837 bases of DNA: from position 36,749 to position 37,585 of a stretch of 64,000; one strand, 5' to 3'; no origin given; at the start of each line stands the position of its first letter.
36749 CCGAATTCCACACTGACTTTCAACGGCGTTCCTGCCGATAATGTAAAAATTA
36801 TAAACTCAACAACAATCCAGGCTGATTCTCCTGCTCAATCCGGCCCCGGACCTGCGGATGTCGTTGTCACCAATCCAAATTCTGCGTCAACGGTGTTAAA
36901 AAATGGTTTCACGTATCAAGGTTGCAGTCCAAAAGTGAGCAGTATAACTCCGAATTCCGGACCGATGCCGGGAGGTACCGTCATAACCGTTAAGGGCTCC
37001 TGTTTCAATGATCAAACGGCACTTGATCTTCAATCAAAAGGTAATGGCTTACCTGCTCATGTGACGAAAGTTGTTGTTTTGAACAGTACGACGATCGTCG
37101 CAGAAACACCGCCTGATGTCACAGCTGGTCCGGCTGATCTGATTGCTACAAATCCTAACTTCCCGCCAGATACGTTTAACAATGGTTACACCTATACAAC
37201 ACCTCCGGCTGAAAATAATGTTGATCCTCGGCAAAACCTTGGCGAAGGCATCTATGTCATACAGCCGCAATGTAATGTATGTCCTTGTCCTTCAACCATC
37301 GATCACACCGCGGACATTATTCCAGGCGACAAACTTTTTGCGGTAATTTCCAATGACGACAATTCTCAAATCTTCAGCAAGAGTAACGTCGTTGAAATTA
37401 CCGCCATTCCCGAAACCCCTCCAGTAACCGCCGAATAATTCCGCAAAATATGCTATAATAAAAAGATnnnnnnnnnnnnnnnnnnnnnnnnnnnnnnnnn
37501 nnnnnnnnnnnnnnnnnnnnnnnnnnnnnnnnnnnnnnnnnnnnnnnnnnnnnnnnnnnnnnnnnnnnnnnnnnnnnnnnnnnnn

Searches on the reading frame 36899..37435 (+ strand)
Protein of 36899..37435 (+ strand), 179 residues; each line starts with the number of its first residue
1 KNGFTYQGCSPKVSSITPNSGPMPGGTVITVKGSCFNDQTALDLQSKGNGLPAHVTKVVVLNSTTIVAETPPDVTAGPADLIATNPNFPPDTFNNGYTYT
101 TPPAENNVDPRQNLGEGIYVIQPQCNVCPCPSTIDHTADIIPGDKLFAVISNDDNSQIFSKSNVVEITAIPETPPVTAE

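Call 94: search_protein_families(library=pfam, proteins=[window:36899-37435:+], max_evalue=0.01)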
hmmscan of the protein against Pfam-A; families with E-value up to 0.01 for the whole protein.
window:36899-37435:+ (179 aa): 1 family
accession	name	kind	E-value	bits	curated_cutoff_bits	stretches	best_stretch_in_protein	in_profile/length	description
PF01833.30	TIG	-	5.7e-10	39.5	20.9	1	11-100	1-83/84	IPT/TIG domain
